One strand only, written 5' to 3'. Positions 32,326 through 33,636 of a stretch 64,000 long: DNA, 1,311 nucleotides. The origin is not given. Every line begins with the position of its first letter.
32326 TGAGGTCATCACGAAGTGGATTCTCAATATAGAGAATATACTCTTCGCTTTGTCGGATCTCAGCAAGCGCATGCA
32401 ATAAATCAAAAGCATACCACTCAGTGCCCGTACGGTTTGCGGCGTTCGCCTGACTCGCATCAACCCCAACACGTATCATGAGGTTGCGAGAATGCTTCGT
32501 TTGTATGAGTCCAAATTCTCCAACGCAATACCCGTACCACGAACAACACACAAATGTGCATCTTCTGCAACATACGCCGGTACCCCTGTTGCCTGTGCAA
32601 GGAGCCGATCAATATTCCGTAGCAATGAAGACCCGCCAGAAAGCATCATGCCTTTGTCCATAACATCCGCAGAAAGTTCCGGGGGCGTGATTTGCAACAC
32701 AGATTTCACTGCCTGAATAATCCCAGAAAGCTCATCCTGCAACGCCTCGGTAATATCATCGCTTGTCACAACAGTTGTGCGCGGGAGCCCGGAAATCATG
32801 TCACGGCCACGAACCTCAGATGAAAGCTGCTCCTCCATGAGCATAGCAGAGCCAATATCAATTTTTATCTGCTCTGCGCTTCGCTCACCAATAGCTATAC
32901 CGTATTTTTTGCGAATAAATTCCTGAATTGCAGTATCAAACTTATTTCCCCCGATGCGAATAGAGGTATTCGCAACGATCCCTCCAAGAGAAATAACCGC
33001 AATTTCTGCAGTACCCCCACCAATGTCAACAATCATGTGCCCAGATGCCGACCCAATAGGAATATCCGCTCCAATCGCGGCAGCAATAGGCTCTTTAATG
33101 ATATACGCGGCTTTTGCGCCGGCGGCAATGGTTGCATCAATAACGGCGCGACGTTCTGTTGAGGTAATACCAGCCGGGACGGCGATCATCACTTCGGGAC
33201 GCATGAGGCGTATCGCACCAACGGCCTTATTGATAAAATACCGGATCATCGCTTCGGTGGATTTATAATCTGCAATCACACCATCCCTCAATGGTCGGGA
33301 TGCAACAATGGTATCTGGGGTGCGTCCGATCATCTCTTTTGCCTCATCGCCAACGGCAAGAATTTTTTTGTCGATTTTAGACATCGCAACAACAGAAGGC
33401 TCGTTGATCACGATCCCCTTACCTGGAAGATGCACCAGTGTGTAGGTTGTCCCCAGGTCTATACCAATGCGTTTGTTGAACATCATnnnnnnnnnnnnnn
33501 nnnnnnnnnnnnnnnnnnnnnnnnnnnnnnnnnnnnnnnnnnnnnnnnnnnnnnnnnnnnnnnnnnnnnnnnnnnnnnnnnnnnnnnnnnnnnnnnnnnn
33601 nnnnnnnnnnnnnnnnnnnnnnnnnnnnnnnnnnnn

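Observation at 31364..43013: Second MreB paralog translationally coupled inside a 12-kb glycan-assembly cluster (with a DUF4012 protein)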

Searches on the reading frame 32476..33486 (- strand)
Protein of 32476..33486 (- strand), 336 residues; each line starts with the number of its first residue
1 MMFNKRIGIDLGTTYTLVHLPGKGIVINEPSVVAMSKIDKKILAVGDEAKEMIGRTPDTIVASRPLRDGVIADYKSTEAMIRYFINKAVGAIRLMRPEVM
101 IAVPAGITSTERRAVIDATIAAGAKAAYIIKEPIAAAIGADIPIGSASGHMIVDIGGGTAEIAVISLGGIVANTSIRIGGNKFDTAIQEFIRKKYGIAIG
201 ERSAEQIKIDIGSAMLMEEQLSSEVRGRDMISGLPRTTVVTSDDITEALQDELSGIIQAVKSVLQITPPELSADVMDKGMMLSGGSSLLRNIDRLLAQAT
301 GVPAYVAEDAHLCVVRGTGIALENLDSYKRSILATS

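Call 4: search_protein_families(library=pfam, proteins=[window:32476-33486:-], max_evalue=0.001)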
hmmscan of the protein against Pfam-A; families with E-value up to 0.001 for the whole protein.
window:32476-33486:- (336 aa): 5 families
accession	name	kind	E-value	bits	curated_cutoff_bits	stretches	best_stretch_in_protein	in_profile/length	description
PF06723.19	MreB_Mbl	-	1.1e-131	439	27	1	5-329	2-326/327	MreB/Mbl protein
PF00012.26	HSP70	-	2.3e-13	49.7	20.6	1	98-198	135-241/599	Hsp70 protein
PF14450.12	FtsA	-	7.5e-12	46.2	31.8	1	152-309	2-112/127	Cell division protein FtsA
PF00022.25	Actin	-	1.8e-08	33.8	27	1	30-194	31-190/410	Actin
PF11104.14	PilM_2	-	0.00019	21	27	0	147-209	179-235/340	Type IV pilus assembly protein PilM;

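Call 9: find_homologous_proteins(query=window:32476-33486:-, max_evalue=1e-30)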
Query window:32476-33486:- (336 aa): 8000 proteins with E <= 1e-30 among 8000 candidates; the best 120 are listed.
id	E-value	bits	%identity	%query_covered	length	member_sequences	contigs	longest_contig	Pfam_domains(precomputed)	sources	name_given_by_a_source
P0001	6.6e-205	697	100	100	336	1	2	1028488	PF00012.27,PF06723.20,PF14450.13,PF00022.26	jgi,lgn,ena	jgi:rod shape-determining protein MreB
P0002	3.1e-204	695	100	100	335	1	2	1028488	PF00012.27,PF06723.20,PF14450.13,PF00022.26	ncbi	ncbi:MAG: rod shape-determining protein [Patescibacteria group bacterium]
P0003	3.3e-196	668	95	100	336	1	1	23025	PF00012.27,PF06723.20,PF14450.13,PF00022.26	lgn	-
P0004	7.1e-196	667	94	100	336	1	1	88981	PF00012.27,PF06723.20,PF14450.13,PF00022.26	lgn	-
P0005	1.8e-192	656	93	100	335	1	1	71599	PF00012.27,PF06723.20,PF14450.13,PF00022.26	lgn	-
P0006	1.1e-172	591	82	99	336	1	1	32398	PF00012.27,PF06723.20,PF14450.13,PF00022.26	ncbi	-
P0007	1.6e-172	591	82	99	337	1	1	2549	PF00012.27,PF06723.20,PF14450.13,PF00022.26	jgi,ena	-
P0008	2.3e-172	590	81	99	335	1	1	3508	PF00012.27,PF06723.20,PF14450.13,PF00022.26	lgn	-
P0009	2.5e-172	590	82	99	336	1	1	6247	PF00012.27,PF06723.20,PF14450.13,PF00022.26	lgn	-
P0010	4.5e-172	589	82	99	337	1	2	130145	PF00012.27,PF06723.20,PF14450.13,PF00022.26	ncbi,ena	-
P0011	4.6e-172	589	81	99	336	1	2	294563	PF00012.27,PF06723.20,PF14450.13,PF00022.26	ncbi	-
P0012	5.2e-172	589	81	99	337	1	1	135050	PF00012.27,PF06723.20,PF14450.13,PF00022.26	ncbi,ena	-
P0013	6.1e-172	589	82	99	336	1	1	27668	PF00012.27,PF06723.20,PF14450.13,PF00022.26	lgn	-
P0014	9.1e-172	588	82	99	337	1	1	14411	PF00012.27,PF06723.20,PF14450.13,PF00022.26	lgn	-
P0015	9.6e-172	588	82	99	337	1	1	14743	PF00012.27,PF06723.20,PF14450.13,PF00022.26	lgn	-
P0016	1.0e-171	588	80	99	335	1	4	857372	PF00012.27,PF06723.20,PF14450.13,PF00022.26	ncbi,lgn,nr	ncbi:MAG: rod shape-determining protein [Candidatus Kerfeldbacteria bacterium]|nr:rod shape-determin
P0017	1.9e-171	587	81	99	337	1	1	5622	PF00012.27,PF06723.20,PF14450.13,PF00022.26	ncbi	-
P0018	1.9e-171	587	82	99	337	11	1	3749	PF00012.27,PF06723.20,PF14450.13,PF00022.26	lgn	-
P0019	2.0e-171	587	80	99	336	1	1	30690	PF00012.27,PF06723.20,PF14450.13,PF00022.26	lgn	-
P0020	2.0e-171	587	82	99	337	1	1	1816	PF00012.27,PF06723.20,PF14450.13,PF00022.26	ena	-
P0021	4.2e-171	586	80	99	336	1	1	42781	PF00012.27,PF06723.20,PF14450.13,PF00022.26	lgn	-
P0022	5.1e-171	586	80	99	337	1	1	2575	PF00012.27,PF06723.20,PF14450.13,PF00022.26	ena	-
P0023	6.6e-171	585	80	99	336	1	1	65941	PF00012.27,PF06723.20,PF14450.13,PF00022.26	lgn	-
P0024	6.8e-171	585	81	99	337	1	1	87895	PF00012.27,PF06723.20,PF14450.13,PF00022.26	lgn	-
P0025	7.0e-171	585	81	99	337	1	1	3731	PF00012.27,PF06723.20,PF14450.13,PF00022.26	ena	-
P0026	7.2e-171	585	81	99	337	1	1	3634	PF00012.27,PF06723.20,PF14450.13,PF00022.26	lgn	-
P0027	7.6e-171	585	80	99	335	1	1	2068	PF00012.27,PF06723.20,PF14450.13,PF00022.26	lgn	-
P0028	8.2e-171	585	81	99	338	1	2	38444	PF00012.27,PF06723.20,PF14450.13,PF00022.26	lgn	-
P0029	8.9e-171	585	81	99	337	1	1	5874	PF00012.27,PF06723.20,PF14450.13,PF00022.26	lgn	-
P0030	1.3e-170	584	81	99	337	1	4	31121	PF00012.27,PF06723.20,PF14450.13,PF00022.26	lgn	-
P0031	1.6e-170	584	81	99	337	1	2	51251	PF00012.27,PF06723.20,PF14450.13,PF00022.26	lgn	-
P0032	1.7e-170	584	81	99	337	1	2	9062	PF00012.27,PF06723.20,PF14450.13,PF00022.26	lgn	-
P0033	1.8e-170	584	80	99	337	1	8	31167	PF00012.27,PF06723.20,PF14450.13,PF00022.26,PF11104.15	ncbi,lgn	-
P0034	2.1e-170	584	81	99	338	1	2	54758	PF00012.27,PF06723.20,PF14450.13,PF00022.26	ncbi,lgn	-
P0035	2.4e-170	584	81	99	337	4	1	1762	PF00012.27,PF06723.20,PF14450.13,PF00022.26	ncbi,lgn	-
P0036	2.4e-170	584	82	99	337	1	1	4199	PF00012.27,PF06723.20,PF14450.13,PF00022.26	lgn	-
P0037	2.5e-170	584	81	99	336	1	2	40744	PF00012.27,PF06723.20,PF14450.13,PF00022.26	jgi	jgi:rod shape-determining protein MreB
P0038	2.5e-170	584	81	99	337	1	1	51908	PF00012.27,PF06723.20,PF14450.13,PF00022.26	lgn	-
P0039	2.6e-170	583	80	99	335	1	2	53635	PF00012.27,PF06723.20,PF14450.13,PF00022.26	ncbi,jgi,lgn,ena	-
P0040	2.9e-170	583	81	99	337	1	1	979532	PF00012.27,PF06723.20,PF14450.13,PF00022.26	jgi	-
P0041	3.1e-170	583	80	99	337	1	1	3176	PF00012.27,PF06723.20,PF14450.13,PF00022.26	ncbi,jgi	jgi:rod shape-determining protein MreB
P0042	3.1e-170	583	81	99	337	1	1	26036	PF00012.27,PF06723.20,PF14450.13,PF00022.26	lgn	-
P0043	3.3e-170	583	80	99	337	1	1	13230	PF00012.27,PF06723.20,PF14450.13,PF00022.26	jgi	jgi:rod shape-determining protein MreB and related proteins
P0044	3.3e-170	583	81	99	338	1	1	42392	PF00012.27,PF06723.20,PF14450.13,PF00022.26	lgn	-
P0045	3.4e-170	583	79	99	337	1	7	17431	PF00012.27,PF06723.20,PF14450.13,PF00022.26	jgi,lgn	jgi:rod shape-determining protein MreB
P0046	3.7e-170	583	80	99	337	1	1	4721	PF00012.27,PF06723.20,PF14450.13,PF00022.26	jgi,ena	-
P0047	3.9e-170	583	81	99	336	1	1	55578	PF00012.27,PF06723.20,PF14450.13,PF00022.26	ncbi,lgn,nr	ncbi:MAG: rod shape-determining protein [Candidatus Kerfeldbacteria bacterium]|nr:rod shape-determin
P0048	4.5e-170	583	80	99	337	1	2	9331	PF00012.27,PF25216.1,PF06723.20,PF14450.13,PF00022.26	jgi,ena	jgi:rod shape-determining protein MreB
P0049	4.9e-170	583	80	99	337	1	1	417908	PF00012.27,PF06723.20,PF14450.13,PF00022.26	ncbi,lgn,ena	-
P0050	6.4e-170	582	82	99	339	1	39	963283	PF00012.27,PF06723.20,PF14450.13,PF00022.26,PF11104.15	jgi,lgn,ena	jgi:rod shape-determining protein MreB and related proteins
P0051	6.9e-170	582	81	99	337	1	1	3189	PF00012.27,PF06723.20,PF14450.13,PF00022.26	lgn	-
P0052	7.1e-170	582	80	99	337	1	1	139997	PF00012.27,PF06723.20,PF14450.13,PF00022.26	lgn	-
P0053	7.3e-170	582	77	99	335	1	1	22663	PF00012.27,PF06723.20,PF14450.13,PF00022.26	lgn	-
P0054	7.7e-170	582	80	99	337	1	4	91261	PF00012.27,PF06723.20,PF14450.13,PF00022.26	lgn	-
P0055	7.8e-170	582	81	99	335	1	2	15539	PF00012.27,PF06723.20,PF14450.13,PF00022.26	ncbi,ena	-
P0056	8.1e-170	582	80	99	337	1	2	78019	PF00012.27,PF06723.20,PF14450.13,PF00022.26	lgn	-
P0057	8.5e-170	582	81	100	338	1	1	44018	PF00012.27,PF06723.20,PF14450.13,PF00022.26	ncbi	ncbi:MAG: rod shape-determining protein [Candidatus Komeilibacteria bacterium]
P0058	9.1e-170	582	81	99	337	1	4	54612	PF00012.27,PF06723.20,PF14450.13,PF00022.26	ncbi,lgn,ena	ncbi:MAG: rod shape-determining protein [Patescibacteria group bacterium]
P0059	9.2e-170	582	79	99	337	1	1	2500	PF00012.27,PF06723.20,PF14450.13,PF00022.26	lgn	-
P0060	9.2e-170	582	82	99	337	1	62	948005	PF00012.27,PF06723.20,PF14450.13,PF00022.26,PF11104.15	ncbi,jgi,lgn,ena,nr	ncbi:rod shape-determining protein [bacterium]|jgi:rod shape-determining protein MreB|nr:rod shape-d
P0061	9.8e-170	582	80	99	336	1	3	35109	PF00012.27,PF06723.20,PF14450.13,PF00022.26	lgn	-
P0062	1.1e-169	581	81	99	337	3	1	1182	PF00012.27,PF06723.20,PF14450.13,PF00022.26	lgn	-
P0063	1.1e-169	581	79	99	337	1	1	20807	PF00012.27,PF06723.20,PF14450.13,PF00022.26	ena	-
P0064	1.3e-169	581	79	99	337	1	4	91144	PF00012.27,PF06723.20,PF14450.13,PF00022.26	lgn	-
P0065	1.3e-169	581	80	99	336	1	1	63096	PF00012.27,PF06723.20,PF14450.13,PF00022.26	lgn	-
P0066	1.5e-169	581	79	99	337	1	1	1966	PF00012.27,PF06723.20,PF14450.13,PF00022.26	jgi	jgi:rod shape-determining protein MreB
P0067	1.6e-169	581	79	99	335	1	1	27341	PF00012.27,PF06723.20,PF14450.13,PF00022.26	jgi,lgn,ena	-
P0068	1.7e-169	581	80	99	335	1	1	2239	PF00012.27,PF06723.20,PF14450.13,PF00022.26,PF11104.15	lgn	-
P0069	1.8e-169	581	80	99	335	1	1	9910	PF00012.27,PF06723.20,PF14450.13,PF00022.26,PF06277.18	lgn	-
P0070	2.0e-169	581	80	99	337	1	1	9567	PF00012.27,PF06723.20,PF14450.13,PF00022.26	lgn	-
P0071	2.4e-169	580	80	99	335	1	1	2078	PF00012.27,PF06723.20,PF14450.13,PF00022.26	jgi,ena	-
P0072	2.8e-169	580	81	99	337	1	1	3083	PF00012.27,PF06723.20,PF14450.13,PF00022.26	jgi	jgi:rod shape-determining protein MreB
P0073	3.2e-169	580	80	99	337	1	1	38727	PF00012.27,PF06723.20,PF14450.13,PF00022.26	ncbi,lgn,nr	ncbi:MAG: rod shape-determining protein [Candidatus Kerfeldbacteria bacterium]|nr:rod shape-determin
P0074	3.2e-169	580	79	99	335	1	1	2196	PF00012.27,PF06723.20,PF14450.13,PF00022.26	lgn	-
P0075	3.4e-169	580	79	99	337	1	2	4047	PF00012.27,PF06723.20,PF14450.13,PF00022.26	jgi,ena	jgi:rod shape-determining protein MreB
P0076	3.5e-169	580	79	99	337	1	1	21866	PF00012.27,PF06723.20,PF14450.13,PF00022.26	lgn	-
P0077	3.5e-169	580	80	99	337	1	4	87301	PF00012.27,PF06723.20,PF14450.13,PF00022.26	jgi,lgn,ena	-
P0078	3.5e-169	580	78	99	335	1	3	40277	PF00012.27,PF06723.20,PF14450.13,PF00022.26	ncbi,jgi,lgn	-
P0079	3.6e-169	580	80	99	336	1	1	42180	PF00012.27,PF06723.20,PF14450.13,PF00022.26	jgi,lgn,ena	-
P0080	3.7e-169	580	81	100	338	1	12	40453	PF00012.27,PF06723.20,PF14450.13,PF00022.26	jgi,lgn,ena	-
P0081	4.0e-169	580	80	99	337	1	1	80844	PF00012.27,PF06723.20,PF14450.13,PF00022.26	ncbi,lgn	-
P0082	4.1e-169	580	81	99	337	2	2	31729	PF00012.27,PF06723.20,PF14450.13,PF00022.26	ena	-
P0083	4.2e-169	580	80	99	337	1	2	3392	PF00012.27,PF06723.20,PF14450.13,PF00022.26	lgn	-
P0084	4.2e-169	579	77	99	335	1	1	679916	PF00012.27,PF06723.20,PF14450.13,PF00022.26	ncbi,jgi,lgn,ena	ncbi:MAG: rod shape-determining protein [Patescibacteria group bacterium]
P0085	4.3e-169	579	79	99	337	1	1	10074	PF00012.27,PF06723.20,PF14450.13,PF00022.26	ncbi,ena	-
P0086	4.3e-169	579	81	99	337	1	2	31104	PF00012.27,PF06723.20,PF14450.13,PF00022.26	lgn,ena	-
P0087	5.6e-169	579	80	99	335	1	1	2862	PF00012.27,PF06723.20,PF14450.13,PF00022.26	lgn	-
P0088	5.7e-169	579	79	99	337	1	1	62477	PF00012.27,PF06723.20,PF14450.13,PF00022.26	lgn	-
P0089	5.7e-169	579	80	99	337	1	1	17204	PF00012.27,PF06723.20,PF14450.13,PF00022.26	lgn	-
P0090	6.2e-169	579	79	99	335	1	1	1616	PF00012.27,PF06723.20,PF14450.13,PF00022.26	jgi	jgi:rod shape-determining protein MreB and related proteins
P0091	6.2e-169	579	78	99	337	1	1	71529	PF00012.27,PF06723.20,PF14450.13,PF00022.26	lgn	-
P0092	6.2e-169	579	82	99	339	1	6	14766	PF00012.27,PF06723.20,PF14450.13,PF00022.26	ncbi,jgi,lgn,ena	-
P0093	6.4e-169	579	80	99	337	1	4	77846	PF00012.27,PF06723.20,PF14450.13,PF00022.26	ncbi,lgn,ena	ncbi:MAG: rod shape-determining protein [Patescibacteria group bacterium]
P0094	7.3e-169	579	79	99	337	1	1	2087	PF00012.27,PF06723.20,PF14450.13,PF00022.26,PF06277.18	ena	-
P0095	7.5e-169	579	81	99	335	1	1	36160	PF00012.27,PF06723.20,PF14450.13,PF00022.26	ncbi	-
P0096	7.7e-169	579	80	99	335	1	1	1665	PF00012.27,PF06723.20,PF14450.13,PF00022.26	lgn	-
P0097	8.3e-169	579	81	99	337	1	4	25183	PF00012.27,PF06723.20,PF14450.13,PF00022.26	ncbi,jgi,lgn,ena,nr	ncbi:MAG: rod shape-determining protein [Candidatus Komeilibacteria bacterium CG_4_9_14_3_um_filter_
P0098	8.3e-169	579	79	99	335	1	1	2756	PF00012.27,PF06723.20,PF14450.13,PF00022.26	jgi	jgi:rod shape-determining protein MreB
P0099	9.0e-169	578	81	99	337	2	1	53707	PF00012.27,PF06723.20,PF14450.13,PF00022.26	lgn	-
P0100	9.3e-169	578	80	99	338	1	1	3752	PF00012.27,PF06723.20,PF14450.13,PF00022.26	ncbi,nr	ncbi:MAG: rod shape-determining protein [Candidatus Kerfeldbacteria bacterium]|nr:rod shape-determin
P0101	9.7e-169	578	80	99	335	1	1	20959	PF00012.27,PF06723.20,PF14450.13,PF00022.26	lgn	-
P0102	1.0e-168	578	79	99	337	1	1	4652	PF00012.27,PF06723.20,PF14450.13,PF00022.26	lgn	-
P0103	1.0e-168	578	79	99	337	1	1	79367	PF00012.27,PF06723.20,PF14450.13,PF00022.26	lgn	-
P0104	1.0e-168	578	81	99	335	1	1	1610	PF00012.27,PF06723.20,PF14450.13,PF00022.26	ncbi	-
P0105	1.0e-168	578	79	99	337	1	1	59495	PF00012.27,PF06723.20,PF14450.13,PF00022.26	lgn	-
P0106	1.1e-168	578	79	99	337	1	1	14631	PF00012.27,PF06723.20,PF14450.13,PF00022.26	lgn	-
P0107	1.1e-168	578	78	99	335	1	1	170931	PF00012.27,PF06723.20,PF14450.13,PF00022.26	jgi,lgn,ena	-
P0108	1.3e-168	578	80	99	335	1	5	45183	PF00012.27,PF06723.20,PF14450.13,PF00022.26,PF11104.15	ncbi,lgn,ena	-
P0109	1.3e-168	578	79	99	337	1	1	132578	PF00012.27,PF06723.20,PF14450.13,PF00022.26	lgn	-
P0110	1.3e-168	578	78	99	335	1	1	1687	PF00012.27,PF06723.20,PF14450.13,PF00022.26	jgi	-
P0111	1.4e-168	578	81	99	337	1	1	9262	PF00012.27,PF06723.20,PF14450.13,PF00022.26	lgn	-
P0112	1.5e-168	578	78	99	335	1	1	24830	PF00012.27,PF06723.20,PF14450.13,PF00022.26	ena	-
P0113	1.6e-168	578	81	99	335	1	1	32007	PF00012.27,PF06723.20,PF14450.13,PF00022.26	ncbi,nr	ncbi:MAG: rod shape-determining protein [Candidatus Kerfeldbacteria bacterium]|nr:rod shape-determin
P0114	1.9e-168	577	80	99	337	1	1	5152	PF00012.27,PF06723.20,PF14450.13,PF00022.26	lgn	-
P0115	2.4e-168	577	79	99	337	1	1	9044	PF00012.27,PF06723.20,PF14450.13,PF00022.26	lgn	-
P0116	2.4e-168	577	80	99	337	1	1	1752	PF00012.27,PF06723.20,PF14450.13,PF00022.26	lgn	-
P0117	2.6e-168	577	79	100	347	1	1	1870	PF00012.27,PF06723.20,PF14450.13,PF00022.26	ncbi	-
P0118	2.7e-168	577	81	99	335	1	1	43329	PF00012.27,PF06723.20,PF14450.13,PF00022.26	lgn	-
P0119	2.9e-168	577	78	99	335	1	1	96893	PF00012.27,PF06723.20,PF14450.13,PF00022.26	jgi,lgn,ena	-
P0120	2.9e-168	577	81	99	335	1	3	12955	PF00012.27,PF06723.20,PF14450.13,PF00022.26,PF06277.18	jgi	-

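Call 10: find_encoding_contigs(protein=P0016, flank=10000, max_places=2)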
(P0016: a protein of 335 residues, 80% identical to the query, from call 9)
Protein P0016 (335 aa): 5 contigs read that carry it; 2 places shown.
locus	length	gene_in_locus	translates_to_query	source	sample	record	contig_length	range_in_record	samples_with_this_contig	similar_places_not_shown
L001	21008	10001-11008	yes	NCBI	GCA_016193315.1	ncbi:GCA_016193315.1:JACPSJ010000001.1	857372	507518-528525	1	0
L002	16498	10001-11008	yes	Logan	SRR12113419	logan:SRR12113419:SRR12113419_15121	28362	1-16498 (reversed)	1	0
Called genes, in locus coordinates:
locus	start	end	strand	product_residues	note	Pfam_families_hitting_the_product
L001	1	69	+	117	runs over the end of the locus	PF00572:Ribosomal_L13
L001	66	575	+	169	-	PF00380:Ribosomal_S9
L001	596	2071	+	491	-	PF01943:Polysacc_synt, PF13440:Polysacc_synt_3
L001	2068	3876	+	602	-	PF13439:Glyco_transf_4 (weak), PF20706:GT4-conflict (weak), PF00534:Glycos_transf_1, PF13692:Glyco_trans_1_4, PF13524:Glyco_trans_1_2, PF00535:Glycos_transf_2, PF10111:Glyco_tranf_2_2, PF13641:Glyco_tranf_2_3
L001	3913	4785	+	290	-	PF00535:Glycos_transf_2, PF13641:Glyco_tranf_2_3, PF13632:Glyco_trans_2_3 (weak)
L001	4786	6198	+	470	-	PF04932:Wzy_C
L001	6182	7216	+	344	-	PF00535:Glycos_transf_2, PF13641:Glyco_tranf_2_3, PF13632:Glyco_trans_2_3 (weak)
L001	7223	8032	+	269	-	PF00535:Glycos_transf_2, PF13641:Glyco_tranf_2_3, PF13632:Glyco_trans_2_3 (weak)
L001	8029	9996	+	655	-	PF13196:DUF4012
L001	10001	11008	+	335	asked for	PF06723:MreB_Mbl, PF00022:Actin (faint), PF00012:HSP70, PF14450:FtsA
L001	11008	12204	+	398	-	PF13439:Glyco_transf_4 (faint), PF20706:GT4-conflict (weak), PF00534:Glycos_transf_1, PF13692:Glyco_trans_1_4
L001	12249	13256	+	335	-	PF13177:DNA_pol3_delta2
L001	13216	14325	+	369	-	PF25852:DUF6242_C (faint), PF02012:BNR (faint), PF15902:Sortilin-Vps10 (weak), PF14870:PSII_BNR (weak), PF15902:Sortilin-Vps10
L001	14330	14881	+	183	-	PF01765:RRF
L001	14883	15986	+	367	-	PF02163:Peptidase_M50, PF17820:PDZ_6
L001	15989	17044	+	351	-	PF06723:MreB_Mbl, PF00022:Actin (faint), PF00012:HSP70, PF11104:PilM_2 (faint), PF14450:FtsA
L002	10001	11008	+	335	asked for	PF06723:MreB_Mbl, PF00022:Actin (faint), PF00012:HSP70, PF14450:FtsA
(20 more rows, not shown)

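Call 11: find_encoding_contigs(protein=P0060, flank=10000, max_places=4)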
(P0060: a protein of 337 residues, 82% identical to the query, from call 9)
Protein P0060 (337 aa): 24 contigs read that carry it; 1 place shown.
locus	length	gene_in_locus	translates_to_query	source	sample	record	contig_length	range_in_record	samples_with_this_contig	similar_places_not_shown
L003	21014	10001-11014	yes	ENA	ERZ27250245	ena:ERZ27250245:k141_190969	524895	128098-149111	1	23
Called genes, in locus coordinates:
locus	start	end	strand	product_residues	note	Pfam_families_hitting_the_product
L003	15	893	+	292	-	PF13177:DNA_pol3_delta2, PF00004:AAA (weak)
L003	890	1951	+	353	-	PF25852:DUF6242_C (faint), PF02012:BNR (faint), PF15902:Sortilin-Vps10, PF14870:PSII_BNR (weak), PF15902:Sortilin-Vps10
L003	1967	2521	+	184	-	PF01765:RRF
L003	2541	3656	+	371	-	PF02163:Peptidase_M50, PF00595:PDZ (weak), PF13180:PDZ_2, PF17820:PDZ_6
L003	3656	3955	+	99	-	-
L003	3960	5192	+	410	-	PF00587:tRNA-synt_2b, PF03129:HGTP_anticodon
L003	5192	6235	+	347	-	PF00022:Actin (weak), PF06723:MreB_Mbl, PF25216:Volactin (faint), PF00012:HSP70 (weak), PF11104:PilM_2 (faint), PF14450:FtsA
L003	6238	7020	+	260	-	PF04085:MreC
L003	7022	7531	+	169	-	-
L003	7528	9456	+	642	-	PF03717:PBP_dimer, PF00905:Transpeptidase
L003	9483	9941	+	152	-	PF03449:GreA_GreB_N, PF01272:GreA_GreB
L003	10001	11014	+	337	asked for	PF06723:MreB_Mbl, PF00022:Actin (weak), PF11104:PilM_2 (faint), PF00012:HSP70, PF14450:FtsA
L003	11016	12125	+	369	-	PF13439:Glyco_transf_4, PF20706:GT4-conflict, PF00534:Glycos_transf_1, PF13692:Glyco_trans_1_4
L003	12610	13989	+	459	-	PF13727:CoA_binding_3, PF02397:Bac_transf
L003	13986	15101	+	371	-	PF13439:Glyco_transf_4, PF00534:Glycos_transf_1, PF13692:Glyco_trans_1_4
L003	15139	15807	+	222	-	PF00923:TAL_FSA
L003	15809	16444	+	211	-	PF00834:Ribul_P_3_epim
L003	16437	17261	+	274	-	PF00456:Transketolase_N, PF13292:DXP_synthase_N, PF00676:E1_dh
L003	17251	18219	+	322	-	PF02779:Transket_pyr, PF02780:Transketolase_C, PF22613:Transketolase_C_1 (faint)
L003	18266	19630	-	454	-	PF13727:CoA_binding_3 (weak), PF02397:Bac_transf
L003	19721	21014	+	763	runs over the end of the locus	PF04932:Wzy_C, PF00515:TPR_1 (faint)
